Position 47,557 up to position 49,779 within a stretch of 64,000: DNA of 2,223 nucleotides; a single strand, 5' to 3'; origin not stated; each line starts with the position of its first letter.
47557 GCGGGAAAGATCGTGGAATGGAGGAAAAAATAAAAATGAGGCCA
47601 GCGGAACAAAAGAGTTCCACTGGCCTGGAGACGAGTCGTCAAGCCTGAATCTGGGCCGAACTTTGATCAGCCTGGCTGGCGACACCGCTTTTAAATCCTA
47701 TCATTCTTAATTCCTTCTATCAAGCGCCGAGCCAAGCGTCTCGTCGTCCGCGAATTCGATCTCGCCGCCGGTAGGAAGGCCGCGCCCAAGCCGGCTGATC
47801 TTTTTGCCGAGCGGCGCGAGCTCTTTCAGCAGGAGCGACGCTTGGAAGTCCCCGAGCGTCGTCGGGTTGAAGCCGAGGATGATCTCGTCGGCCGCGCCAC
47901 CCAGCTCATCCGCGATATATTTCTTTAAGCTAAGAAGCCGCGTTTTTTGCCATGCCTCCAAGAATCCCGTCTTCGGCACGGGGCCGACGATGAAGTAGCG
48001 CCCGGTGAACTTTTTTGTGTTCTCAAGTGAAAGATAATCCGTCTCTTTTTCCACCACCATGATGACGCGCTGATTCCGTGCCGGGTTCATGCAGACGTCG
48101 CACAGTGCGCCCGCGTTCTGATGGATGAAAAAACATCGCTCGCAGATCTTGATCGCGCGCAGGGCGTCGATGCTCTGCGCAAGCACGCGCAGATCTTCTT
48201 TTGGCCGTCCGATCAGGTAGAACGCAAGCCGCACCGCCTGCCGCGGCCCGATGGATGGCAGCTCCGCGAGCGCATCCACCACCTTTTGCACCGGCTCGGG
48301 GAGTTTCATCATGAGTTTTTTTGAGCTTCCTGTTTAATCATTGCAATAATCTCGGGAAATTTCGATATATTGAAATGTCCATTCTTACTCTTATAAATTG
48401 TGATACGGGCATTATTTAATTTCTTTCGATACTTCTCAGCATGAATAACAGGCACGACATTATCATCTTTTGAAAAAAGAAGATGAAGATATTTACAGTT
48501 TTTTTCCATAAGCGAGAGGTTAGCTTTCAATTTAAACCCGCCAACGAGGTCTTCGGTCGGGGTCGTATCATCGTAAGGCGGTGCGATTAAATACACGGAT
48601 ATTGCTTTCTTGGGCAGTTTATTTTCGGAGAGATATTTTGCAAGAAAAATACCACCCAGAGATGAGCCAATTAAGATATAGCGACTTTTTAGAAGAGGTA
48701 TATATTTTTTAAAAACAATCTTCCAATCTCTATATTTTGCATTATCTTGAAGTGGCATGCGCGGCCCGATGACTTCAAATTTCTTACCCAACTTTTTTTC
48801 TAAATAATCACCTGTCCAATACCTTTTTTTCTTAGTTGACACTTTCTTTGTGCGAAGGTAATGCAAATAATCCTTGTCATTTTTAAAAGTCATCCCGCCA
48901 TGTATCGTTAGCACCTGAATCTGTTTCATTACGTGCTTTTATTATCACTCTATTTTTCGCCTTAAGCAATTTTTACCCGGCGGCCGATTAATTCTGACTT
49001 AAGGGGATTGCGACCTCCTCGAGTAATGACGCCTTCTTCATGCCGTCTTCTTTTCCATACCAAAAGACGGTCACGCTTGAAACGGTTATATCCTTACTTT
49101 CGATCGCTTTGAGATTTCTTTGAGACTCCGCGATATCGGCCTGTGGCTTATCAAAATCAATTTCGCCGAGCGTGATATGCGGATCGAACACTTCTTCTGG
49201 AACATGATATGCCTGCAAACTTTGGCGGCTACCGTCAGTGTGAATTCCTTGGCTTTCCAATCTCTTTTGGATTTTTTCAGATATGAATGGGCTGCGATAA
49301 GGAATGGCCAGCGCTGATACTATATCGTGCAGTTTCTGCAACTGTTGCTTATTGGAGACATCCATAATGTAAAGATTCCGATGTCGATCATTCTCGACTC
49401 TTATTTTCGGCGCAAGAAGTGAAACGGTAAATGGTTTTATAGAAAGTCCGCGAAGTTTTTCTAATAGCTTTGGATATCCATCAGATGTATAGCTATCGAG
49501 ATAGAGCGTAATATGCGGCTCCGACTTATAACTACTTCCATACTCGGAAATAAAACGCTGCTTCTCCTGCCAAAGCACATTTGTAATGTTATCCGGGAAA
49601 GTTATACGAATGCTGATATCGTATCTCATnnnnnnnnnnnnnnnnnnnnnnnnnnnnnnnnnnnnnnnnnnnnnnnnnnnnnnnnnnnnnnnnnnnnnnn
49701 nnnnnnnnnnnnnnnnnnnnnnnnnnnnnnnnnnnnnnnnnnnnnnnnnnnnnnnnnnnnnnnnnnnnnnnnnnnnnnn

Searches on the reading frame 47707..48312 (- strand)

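Call 40: search_protein_families(library=pfam, proteins=[window:47707-48312:-], max_evalue=0.01)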
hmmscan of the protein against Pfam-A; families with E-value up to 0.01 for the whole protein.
window:47707-48312:- (201 aa): 3 families
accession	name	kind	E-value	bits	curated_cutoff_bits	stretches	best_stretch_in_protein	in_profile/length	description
PF21176.3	RecR_HhH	-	5.5e-11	42.6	27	1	9-50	2-43/45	RecR, helix-hairpin-helix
PF21175.2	RecR_C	-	1.6e-07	31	22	1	178-200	1-23/24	RecR, C-terminal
PF13662.12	Toprim_4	-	5.9e-07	30.1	25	1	83-175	2-84/85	Toprim domain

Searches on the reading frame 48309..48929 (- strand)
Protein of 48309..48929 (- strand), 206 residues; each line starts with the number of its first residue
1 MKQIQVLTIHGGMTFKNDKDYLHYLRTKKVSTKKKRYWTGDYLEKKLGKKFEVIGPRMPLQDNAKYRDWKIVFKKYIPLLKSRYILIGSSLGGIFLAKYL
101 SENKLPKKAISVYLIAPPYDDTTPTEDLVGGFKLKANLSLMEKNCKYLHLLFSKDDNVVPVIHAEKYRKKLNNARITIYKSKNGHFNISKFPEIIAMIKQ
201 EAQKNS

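Call 40: search_protein_families(library=pfam, proteins=[window:48309-48929:-], max_evalue=0.01)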
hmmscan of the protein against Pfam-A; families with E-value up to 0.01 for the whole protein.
window:48309-48929:- (206 aa): 2 families
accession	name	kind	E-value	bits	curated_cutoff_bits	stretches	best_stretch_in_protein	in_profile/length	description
PF06821.19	Ser_hydrolase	-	1.5e-07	31.9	22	1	37-189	14-157/172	Serine hydrolase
PF00561.26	Abhydrolase_1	-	0.00074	19.7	25.8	0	82-125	69-111/245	alpha/beta hydrolase fold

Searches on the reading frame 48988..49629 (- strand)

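Call 40: search_protein_families(library=pfam, proteins=[window:48988-49629:-], max_evalue=0.01)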
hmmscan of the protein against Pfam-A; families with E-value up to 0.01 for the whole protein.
window:48988-49629:- (213 aa): 2 families
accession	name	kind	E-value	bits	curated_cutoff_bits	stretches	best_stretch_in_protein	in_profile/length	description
PF13563.12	2_5_RNA_ligase2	-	5.1e-08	33.5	27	1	31-193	19-150/152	2'-5' RNA ligase superfamily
PF02834.22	LigT_PEase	-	1.1e-06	29.2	23.3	1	144-189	29-77/87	LigT like Phosphoesterase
